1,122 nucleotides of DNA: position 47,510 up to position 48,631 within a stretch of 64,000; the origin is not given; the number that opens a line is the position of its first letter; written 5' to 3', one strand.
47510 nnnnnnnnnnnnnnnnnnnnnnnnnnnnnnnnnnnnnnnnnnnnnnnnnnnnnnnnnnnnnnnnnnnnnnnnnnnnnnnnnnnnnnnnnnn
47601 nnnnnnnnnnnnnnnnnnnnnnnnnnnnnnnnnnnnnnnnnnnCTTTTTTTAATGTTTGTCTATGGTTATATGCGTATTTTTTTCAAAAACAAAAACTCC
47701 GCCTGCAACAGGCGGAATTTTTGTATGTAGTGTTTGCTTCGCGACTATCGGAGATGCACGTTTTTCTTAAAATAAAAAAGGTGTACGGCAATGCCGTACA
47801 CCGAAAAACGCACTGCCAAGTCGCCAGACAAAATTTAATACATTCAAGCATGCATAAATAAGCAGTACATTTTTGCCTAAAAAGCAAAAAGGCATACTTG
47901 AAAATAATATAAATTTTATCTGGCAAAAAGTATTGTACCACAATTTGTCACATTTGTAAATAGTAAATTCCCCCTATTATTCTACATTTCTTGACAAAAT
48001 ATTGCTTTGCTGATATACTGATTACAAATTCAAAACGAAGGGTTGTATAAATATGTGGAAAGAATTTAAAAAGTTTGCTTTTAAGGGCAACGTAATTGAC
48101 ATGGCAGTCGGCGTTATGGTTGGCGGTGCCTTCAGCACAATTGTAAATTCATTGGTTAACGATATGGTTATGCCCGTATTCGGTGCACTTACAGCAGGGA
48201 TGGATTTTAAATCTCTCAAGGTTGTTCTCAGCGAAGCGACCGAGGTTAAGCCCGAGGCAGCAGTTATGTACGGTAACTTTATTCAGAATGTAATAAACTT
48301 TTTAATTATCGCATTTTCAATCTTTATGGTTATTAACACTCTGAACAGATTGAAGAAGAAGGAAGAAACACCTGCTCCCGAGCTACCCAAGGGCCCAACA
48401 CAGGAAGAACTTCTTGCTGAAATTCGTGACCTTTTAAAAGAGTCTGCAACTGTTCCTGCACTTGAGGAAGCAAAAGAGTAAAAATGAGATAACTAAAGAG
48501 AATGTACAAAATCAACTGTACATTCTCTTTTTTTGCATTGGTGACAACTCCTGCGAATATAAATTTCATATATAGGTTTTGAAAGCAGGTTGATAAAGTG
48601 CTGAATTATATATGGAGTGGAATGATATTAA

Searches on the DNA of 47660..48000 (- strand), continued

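Call 70: search_with_rna_model(model_id=R1, sources=[window, L001, L002, L007, L013, L014, L018, L019, L020, L026, L027, L029, L031, L033, L038, L040, L053, L057, L062, L063, L065], max_evalue=1e-10, make_alignment=true)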
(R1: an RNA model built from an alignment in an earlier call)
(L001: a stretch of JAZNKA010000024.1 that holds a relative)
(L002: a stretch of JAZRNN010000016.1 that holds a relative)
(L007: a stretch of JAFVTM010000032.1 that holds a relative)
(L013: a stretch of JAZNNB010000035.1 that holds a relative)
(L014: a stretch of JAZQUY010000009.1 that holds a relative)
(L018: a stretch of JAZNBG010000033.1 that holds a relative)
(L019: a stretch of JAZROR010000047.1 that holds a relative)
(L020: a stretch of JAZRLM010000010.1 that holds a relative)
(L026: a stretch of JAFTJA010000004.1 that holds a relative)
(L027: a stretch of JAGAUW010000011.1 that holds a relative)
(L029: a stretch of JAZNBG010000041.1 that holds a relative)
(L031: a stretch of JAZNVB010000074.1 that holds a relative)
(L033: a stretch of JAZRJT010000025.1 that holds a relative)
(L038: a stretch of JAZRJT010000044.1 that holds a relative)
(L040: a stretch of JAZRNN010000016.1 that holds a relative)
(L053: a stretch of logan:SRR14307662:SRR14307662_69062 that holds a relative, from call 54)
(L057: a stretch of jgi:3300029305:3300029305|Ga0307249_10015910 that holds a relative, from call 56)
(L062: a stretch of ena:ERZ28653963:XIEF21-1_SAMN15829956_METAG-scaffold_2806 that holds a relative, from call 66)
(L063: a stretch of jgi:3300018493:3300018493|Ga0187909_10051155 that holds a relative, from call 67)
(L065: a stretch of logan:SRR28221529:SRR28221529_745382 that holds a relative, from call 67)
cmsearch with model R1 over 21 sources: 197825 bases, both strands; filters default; matches with E-value up to 1e-10: 22.
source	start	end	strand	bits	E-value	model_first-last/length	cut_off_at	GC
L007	3498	3659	+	190.2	3.2e-40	1-162/162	no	0.38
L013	3140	3301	-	190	3.5e-40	1-162/162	no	0.39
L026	3689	3850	+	189.3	4.9e-40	1-162/162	no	0.39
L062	1711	1872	-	189.3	4.9e-40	1-162/162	no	0.39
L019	3384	3545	-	186.1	2.5e-39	1-162/162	no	0.36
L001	5672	5830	-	175.1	7.4e-37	1-162/162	no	0.38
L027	6714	6874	-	163.9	2.2e-34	1-162/162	no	0.37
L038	1130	1289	-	160.4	1.4e-33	1-162/162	no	0.36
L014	578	738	-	157.9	5e-33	1-162/162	no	0.38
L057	2210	2370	-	151.7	1.2e-31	1-162/162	no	0.39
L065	122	282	-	144.9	3.8e-30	1-162/162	no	0.34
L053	156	315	-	143.2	9.2e-30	1-162/162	no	0.38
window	47771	47926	-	142.8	1.1e-29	1-162/162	no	0.34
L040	4785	4945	-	132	2.9e-27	1-162/162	no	0.37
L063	1707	1874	-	126.1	5.9e-26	1-162/162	no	0.35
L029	4411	4579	-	111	1.4e-22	1-162/162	no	0.34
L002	5843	6001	+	98.8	7.2e-20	1-162/162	no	0.36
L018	6830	6988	+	98.1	1e-19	1-162/162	no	0.36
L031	2824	2981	+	93.6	1e-18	1-162/162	no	0.36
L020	3232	3389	-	93.3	1.2e-18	1-162/162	no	0.37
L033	2271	2426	+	90.1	6e-18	1-162/162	no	0.4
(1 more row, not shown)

Alignment A11: 22 matches aligned to the model, 192 columns, each read 5' to 3' on its own strand. Consensus structure (alignment columns), stored with it:
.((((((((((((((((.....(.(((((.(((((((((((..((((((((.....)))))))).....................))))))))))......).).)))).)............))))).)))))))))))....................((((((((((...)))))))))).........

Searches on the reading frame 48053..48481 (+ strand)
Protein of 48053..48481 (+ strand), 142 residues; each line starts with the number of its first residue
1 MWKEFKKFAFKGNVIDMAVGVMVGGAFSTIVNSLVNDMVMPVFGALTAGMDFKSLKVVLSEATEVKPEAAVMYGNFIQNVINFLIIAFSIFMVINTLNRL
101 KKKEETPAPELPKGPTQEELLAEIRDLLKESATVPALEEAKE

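Call 27: find_homologous_proteins(query=window:48053-48478:+, max_evalue=1e-20)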
Query window:48053-48478:+ (142 aa): 7576 proteins with E <= 1e-20 among 8000 candidates; the best 120 are listed.
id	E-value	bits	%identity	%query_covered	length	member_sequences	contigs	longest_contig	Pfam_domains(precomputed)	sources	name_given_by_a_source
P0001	1.2e-83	295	100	100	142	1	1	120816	PF01741.24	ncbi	-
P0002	1.2e-77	276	94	100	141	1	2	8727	PF01741.24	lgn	-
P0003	2.7e-77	275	93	100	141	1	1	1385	PF01741.24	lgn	-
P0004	1.1e-76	273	92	100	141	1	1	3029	PF01741.24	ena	-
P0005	3.0e-76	272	92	100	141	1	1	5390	PF01741.24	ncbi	-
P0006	4.1e-66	239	76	100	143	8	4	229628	PF01741.24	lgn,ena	-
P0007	8.3e-66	238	75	100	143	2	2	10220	PF01741.24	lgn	-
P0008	8.9e-65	234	81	100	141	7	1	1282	PF01741.24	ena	-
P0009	4.1e-63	229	82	92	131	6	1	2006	PF01741.24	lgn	-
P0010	5.3e-62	225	72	100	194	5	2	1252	PF01741.24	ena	-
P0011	1.2e-61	224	75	100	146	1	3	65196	PF01741.24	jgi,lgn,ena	jgi:large conductance mechanosensitive channel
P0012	4.2e-61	223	77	92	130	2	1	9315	PF01741.24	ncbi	-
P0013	1.1e-60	221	72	100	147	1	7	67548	PF01741.24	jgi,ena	-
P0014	1.4e-60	221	73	100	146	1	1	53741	PF01741.24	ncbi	-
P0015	1.6e-60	221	74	100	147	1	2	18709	PF01741.24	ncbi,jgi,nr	ncbi:MAG: large-conductance mechanosensitive channel protein MscL [Ruminococcaceae bacterium]|nr:lar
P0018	3.2e-60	220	73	100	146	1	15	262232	PF01741.24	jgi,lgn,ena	-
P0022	1.7e-59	217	72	100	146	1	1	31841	PF01741.24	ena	-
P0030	8.3e-59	215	72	100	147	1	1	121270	PF01741.24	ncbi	-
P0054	1.4e-56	208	72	94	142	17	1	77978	PF01741.24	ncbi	-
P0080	1.1e-53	199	70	84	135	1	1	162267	PF01741.24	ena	-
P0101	5.6e-52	193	67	84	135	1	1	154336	PF01741.24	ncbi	-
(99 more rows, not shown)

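Call 28: find_encoding_contigs(protein=P0001, flank=1500, max_places=2)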
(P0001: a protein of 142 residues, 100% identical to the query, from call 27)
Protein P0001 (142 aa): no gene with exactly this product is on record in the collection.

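Call 29: find_encoding_contigs(protein=P0006, flank=4000, max_places=3)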
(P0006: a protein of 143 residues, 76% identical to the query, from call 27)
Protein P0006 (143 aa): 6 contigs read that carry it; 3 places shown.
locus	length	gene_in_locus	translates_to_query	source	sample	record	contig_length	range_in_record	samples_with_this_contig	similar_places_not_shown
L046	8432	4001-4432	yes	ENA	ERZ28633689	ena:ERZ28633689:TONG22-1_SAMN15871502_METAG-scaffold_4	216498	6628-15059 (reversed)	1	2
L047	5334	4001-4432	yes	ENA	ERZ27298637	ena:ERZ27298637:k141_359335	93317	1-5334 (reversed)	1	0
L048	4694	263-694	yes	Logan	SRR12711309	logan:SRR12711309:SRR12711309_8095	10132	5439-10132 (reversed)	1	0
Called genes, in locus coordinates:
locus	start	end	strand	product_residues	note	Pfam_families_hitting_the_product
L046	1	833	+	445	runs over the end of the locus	PF07454:SpoIIP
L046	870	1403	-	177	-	PF00719:Pyrophosphatase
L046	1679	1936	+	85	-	PF00381:PTS-HPr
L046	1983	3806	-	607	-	PF00009:GTP_EFTU, PF01926:MMR_HSR1 (faint), PF22042:EF-G_D2, PF03144:GTP_EFTU_D2, PF14492:EFG_III (weak), PF00679:EFG_C, PF21018:BipA_C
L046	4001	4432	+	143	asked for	PF01741:MscL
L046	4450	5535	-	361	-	PF07670:Gate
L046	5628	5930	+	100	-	PF07873:YabP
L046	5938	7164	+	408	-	PF06898:YqfD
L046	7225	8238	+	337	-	PF01695:IstB_IS21 (faint), PF02562:PhoH, PF13245:AAA_19, PF13604:AAA_30 (weak)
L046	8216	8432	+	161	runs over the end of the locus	PF02130:YbeY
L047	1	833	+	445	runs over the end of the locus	PF07454:SpoIIP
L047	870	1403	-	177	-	PF00719:Pyrophosphatase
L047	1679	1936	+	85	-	PF00381:PTS-HPr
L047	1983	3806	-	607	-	PF00009:GTP_EFTU, PF01926:MMR_HSR1 (faint), PF22042:EF-G_D2, PF03144:GTP_EFTU_D2, PF14492:EFG_III (weak), PF00679:EFG_C, PF21018:BipA_C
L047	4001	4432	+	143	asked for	PF01741:MscL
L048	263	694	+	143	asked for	PF01741:MscL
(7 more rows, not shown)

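Call 30: find_encoding_contigs(protein=P0054, flank=4000, max_places=2)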
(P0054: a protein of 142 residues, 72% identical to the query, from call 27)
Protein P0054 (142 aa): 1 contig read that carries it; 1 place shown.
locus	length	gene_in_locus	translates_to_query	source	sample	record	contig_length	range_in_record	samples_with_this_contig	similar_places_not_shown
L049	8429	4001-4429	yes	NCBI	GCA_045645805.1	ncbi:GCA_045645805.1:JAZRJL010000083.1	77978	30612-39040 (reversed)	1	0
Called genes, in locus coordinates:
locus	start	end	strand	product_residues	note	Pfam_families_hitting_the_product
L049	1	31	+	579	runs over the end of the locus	PF02638:GHL10, PF00395:SLH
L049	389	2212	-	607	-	PF00009:GTP_EFTU, PF22042:EF-G_D2, PF03144:GTP_EFTU_D2, PF14492:EFG_III (weak), PF00679:EFG_C, PF21018:BipA_C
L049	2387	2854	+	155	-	PF01797:Y1_Tnp (faint)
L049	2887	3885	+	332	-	PF04055:Radical_SAM, PF13186:SPASM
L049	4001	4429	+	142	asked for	PF01741:MscL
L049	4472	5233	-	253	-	PF09339:HTH_IclR, PF13412:HTH_24 (faint), PF01614:IclR_C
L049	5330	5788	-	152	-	PF04074:DUF386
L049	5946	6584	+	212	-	PF01081:Aldolase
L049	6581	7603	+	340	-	PF00294:PfkB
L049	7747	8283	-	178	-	-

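Call 31: find_encoding_contigs(protein=P0080, flank=4000, max_places=2)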
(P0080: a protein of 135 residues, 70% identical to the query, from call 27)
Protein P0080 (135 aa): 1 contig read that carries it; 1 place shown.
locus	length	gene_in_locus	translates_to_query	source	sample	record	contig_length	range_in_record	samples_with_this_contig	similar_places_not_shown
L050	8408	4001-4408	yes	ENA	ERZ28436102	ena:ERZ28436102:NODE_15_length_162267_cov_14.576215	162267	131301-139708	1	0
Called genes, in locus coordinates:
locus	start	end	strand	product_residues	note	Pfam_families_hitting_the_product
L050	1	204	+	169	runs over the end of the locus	PF10688:Imp-YgjV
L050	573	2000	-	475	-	PF02446:Glyco_hydro_77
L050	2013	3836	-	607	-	PF00009:GTP_EFTU, PF01926:MMR_HSR1 (faint), PF22042:EF-G_D2, PF03144:GTP_EFTU_D2, PF14492:EFG_III (faint), PF00679:EFG_C, PF21018:BipA_C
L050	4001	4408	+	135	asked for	PF01741:MscL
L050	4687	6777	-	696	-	PF12437:GSIII_N, PF00120:Gln-synt_C, PF18318:Gln-synt_C-ter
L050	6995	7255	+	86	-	PF01649:Ribosomal_S20p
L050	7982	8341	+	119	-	-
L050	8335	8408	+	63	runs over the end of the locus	-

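Call 32: find_encoding_contigs(protein=P0101, flank=4000, max_places=2)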
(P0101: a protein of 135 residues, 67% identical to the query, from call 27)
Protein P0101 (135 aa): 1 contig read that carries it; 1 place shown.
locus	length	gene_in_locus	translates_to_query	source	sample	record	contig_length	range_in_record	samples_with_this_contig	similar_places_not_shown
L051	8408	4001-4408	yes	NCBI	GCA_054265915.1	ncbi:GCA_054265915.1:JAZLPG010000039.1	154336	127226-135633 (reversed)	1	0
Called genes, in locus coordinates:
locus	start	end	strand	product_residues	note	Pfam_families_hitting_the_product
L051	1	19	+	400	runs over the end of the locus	PF01637:ATPase_2 (faint), PF13173:AAA_14, PF13635:DUF4143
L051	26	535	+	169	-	PF10688:Imp-YgjV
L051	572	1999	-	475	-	PF02446:Glyco_hydro_77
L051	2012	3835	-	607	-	PF00009:GTP_EFTU, PF01926:MMR_HSR1 (faint), PF22042:EF-G_D2, PF03144:GTP_EFTU_D2, PF14492:EFG_III (weak), PF00679:EFG_C, PF21018:BipA_C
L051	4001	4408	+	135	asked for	PF01741:MscL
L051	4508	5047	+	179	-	-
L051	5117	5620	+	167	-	-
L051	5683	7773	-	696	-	PF12437:GSIII_N, PF00120:Gln-synt_C, PF18318:Gln-synt_C-ter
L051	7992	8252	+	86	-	PF01649:Ribosomal_S20p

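Call 54: find_encoding_contigs(protein=P0002, flank=2500, max_places=2)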
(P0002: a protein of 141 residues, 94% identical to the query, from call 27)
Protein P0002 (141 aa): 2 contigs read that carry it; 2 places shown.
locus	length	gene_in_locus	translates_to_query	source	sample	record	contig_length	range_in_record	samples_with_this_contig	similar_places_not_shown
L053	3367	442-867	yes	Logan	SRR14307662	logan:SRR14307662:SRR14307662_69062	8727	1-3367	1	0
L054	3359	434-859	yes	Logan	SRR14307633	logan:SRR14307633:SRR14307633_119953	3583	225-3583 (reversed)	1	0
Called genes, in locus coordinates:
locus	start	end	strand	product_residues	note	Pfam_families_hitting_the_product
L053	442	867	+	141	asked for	PF01741:MscL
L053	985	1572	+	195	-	PF07670:Gate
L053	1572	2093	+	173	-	PF07670:Gate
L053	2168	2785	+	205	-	PF01205:Impact_N, PF09186:DUF1949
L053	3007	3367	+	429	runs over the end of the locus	PF00275:EPSP_synthase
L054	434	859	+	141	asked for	PF01741:MscL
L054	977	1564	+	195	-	PF07670:Gate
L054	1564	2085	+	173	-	PF07670:Gate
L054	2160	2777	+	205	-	PF01205:Impact_N, PF09186:DUF1949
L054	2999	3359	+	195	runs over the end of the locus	?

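Call 55: find_encoding_contigs(protein=P0011, flank=2500, max_places=2)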
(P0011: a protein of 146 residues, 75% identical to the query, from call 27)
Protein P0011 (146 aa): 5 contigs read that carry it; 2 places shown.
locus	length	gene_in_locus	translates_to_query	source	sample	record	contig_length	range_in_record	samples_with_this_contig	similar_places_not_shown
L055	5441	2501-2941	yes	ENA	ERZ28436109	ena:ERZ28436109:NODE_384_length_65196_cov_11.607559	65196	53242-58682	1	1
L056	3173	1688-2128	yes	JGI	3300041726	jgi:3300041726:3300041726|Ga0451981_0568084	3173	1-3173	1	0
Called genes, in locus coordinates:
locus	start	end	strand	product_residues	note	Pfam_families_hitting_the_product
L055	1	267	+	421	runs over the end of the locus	PF01943:Polysacc_synt, PF13440:Polysacc_synt_3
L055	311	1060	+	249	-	PF05704:Caps_synth (weak), PF04488:Gly_transf_sug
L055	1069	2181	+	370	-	PF14907:NTP_transf_5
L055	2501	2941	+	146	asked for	PF01741:MscL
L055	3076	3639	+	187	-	PF07670:Gate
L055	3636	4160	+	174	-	PF07670:Gate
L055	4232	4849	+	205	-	PF01205:Impact_N, PF00679:EFG_C (faint), PF09186:DUF1949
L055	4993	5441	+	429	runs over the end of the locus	PF00275:EPSP_synthase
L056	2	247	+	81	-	?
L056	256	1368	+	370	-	PF14907:NTP_transf_5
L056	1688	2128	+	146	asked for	PF01741:MscL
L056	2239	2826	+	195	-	PF07670:Gate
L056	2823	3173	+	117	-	?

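Call 56: find_encoding_contigs(protein=P0013, flank=2500, max_places=2)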
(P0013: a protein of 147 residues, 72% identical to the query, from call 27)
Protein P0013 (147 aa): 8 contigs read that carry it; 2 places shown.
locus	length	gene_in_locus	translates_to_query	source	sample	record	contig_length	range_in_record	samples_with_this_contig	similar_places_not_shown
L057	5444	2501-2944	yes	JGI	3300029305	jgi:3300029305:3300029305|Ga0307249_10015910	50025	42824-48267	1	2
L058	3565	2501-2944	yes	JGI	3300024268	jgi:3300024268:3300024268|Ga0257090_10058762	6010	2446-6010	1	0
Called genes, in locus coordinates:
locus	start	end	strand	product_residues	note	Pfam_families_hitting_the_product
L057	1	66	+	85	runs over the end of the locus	PF00381:PTS-HPr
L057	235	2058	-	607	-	PF00009:GTP_EFTU, PF01926:MMR_HSR1 (faint), PF22042:EF-G_D2, PF03144:GTP_EFTU_D2, PF14492:EFG_III (weak), PF00679:EFG_C, PF21018:BipA_C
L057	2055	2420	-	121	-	-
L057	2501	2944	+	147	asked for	PF01741:MscL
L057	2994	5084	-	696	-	PF12437:GSIII_N, PF00120:Gln-synt_C, PF18318:Gln-synt_C-ter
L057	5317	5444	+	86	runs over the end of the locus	PF01649:Ribosomal_S20p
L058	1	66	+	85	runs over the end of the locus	PF00381:PTS-HPr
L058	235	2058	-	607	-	PF00009:GTP_EFTU, PF01926:MMR_HSR1 (faint), PF22042:EF-G_D2, PF03144:GTP_EFTU_D2, PF14492:EFG_III (weak), PF00679:EFG_C, PF21018:BipA_C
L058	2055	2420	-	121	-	-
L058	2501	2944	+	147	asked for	PF01741:MscL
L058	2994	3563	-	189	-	?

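Call 57: find_encoding_contigs(protein=P0015, flank=2500, max_places=2)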
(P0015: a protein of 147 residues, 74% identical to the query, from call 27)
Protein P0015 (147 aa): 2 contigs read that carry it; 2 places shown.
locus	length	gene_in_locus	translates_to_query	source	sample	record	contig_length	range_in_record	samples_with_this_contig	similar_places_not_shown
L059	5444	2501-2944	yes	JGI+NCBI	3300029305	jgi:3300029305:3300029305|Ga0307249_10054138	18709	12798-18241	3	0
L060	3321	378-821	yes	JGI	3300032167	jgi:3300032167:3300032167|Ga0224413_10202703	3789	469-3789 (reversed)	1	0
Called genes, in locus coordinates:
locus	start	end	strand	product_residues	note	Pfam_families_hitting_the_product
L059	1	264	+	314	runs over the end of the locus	PF00389:2-Hacid_dh, PF02826:2-Hacid_dh_C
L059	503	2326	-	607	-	PF00009:GTP_EFTU, PF01926:MMR_HSR1 (faint), PF22042:EF-G_D2, PF03144:GTP_EFTU_D2, PF14492:EFG_III (weak), PF00679:EFG_C, PF21018:BipA_C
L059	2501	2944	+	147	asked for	PF01741:MscL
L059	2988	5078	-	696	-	PF12437:GSIII_N, PF00120:Gln-synt_C, PF18318:Gln-synt_C-ter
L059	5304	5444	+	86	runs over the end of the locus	PF01649:Ribosomal_S20p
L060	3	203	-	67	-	?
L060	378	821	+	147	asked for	PF01741:MscL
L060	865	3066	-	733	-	PF12437:GSIII_N, PF00120:Gln-synt_C, PF18318:Gln-synt_C-ter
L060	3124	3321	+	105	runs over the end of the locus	PF01649:Ribosomal_S20p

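Call 58: find_encoding_contigs(protein=P0030, flank=2500, max_places=2)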
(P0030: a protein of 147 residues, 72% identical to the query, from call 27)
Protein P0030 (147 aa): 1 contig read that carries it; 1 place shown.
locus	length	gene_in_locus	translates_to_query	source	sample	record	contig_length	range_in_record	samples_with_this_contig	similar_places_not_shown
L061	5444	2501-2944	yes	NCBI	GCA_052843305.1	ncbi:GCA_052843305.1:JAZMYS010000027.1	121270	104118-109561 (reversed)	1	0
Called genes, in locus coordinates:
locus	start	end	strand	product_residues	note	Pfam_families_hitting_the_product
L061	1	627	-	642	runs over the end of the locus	PF00133:tRNA-synt_1, PF01406:tRNA-synt_1e (faint), PF01921:tRNA-synt_1f (faint), PF09334:tRNA-synt_1g, PF00133:tRNA-synt_1, PF19303:Anticodon_3, PF08264:Anticodon_1 (weak), PF01588:tRNA_bind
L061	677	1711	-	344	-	PF06068:TIP49 (faint), PF01078:Mg_chelatase (faint), PF05496:RuvB_N, PF00004:AAA, PF07728:AAA_5, PF17864:AAA_lid_4, PF05491:WHD_RuvB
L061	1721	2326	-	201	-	PF01330:RuvA_N, PF14520:HHH_5, PF07499:RuvA_C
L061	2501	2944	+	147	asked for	PF01741:MscL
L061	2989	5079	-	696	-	PF12437:GSIII_N, PF00120:Gln-synt_C, PF18318:Gln-synt_C-ter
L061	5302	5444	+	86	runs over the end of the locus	PF01649:Ribosomal_S20p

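Call 66: find_encoding_contigs(protein=P0022, flank=2000, max_places=3)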
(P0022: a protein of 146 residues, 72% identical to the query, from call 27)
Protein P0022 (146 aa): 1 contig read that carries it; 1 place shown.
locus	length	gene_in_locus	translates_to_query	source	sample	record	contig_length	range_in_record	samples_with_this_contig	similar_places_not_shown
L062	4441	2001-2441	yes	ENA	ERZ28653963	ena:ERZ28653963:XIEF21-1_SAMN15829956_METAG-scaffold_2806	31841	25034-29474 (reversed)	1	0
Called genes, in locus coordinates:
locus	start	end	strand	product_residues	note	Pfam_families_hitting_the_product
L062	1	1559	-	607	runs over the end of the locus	PF00009:GTP_EFTU, PF01926:MMR_HSR1 (faint), PF22042:EF-G_D2, PF03144:GTP_EFTU_D2, PF14492:EFG_III (weak), PF00679:EFG_C, PF21018:BipA_C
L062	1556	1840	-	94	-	-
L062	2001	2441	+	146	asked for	PF01741:MscL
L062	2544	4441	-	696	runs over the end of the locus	PF12437:GSIII_N, PF00120:Gln-synt_C, PF18318:Gln-synt_C-ter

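Call 67: find_encoding_contigs(protein=P0018, flank=2000, max_places=5)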
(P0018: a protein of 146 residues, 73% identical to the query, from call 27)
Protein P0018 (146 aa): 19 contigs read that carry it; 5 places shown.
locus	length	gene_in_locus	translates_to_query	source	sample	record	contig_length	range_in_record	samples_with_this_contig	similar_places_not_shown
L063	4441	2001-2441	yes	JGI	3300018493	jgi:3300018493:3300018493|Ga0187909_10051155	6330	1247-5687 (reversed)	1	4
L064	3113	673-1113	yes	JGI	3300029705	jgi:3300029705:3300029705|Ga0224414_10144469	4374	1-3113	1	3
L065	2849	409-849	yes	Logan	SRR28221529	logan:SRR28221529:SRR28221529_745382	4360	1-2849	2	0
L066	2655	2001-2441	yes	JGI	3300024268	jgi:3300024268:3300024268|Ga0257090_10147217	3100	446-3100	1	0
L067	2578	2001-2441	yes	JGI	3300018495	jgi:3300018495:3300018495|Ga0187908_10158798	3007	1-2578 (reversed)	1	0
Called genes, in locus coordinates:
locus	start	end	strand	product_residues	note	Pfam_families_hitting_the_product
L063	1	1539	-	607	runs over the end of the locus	PF00009:GTP_EFTU, PF01926:MMR_HSR1 (faint), PF22042:EF-G_D2 (weak), PF03144:GTP_EFTU_D2, PF14492:EFG_III (weak), PF00679:EFG_C, PF21018:BipA_C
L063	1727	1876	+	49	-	-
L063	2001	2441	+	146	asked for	PF01741:MscL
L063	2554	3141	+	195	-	PF07670:Gate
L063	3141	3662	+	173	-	PF07670:Gate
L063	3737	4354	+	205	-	PF01205:Impact_N, PF00679:EFG_C (weak), PF09186:DUF1949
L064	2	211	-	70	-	?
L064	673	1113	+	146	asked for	PF01741:MscL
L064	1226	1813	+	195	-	PF07670:Gate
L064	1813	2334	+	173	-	PF07670:Gate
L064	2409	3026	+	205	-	PF01205:Impact_N, PF00679:EFG_C (weak), PF09186:DUF1949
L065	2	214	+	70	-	?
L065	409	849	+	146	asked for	PF01741:MscL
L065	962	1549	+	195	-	PF07670:Gate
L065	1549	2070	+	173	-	PF07670:Gate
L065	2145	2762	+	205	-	PF01205:Impact_N, PF09186:DUF1949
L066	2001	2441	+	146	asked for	PF01741:MscL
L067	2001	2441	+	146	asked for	PF01741:MscL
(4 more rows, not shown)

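Call 75: search_protein_families(library=pfam, proteins=[window:48053-48481:+], max_evalue=0.00001)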
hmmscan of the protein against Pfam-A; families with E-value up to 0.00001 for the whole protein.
window:48053-48481:+ (142 aa): 1 family
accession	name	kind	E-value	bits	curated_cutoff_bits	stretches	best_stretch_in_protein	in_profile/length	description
PF01741.23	MscL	-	4.9e-45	153.3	27.4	1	1-129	1-123/123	Large-conductance mechanosensitive channel, MscL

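Call 80: list_cluster_members(proteins=[P0001])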
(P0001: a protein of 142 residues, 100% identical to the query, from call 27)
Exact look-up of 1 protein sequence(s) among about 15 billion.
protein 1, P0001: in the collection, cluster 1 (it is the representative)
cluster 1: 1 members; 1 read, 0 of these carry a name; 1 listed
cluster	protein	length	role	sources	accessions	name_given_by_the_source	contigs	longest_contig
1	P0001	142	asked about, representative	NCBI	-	-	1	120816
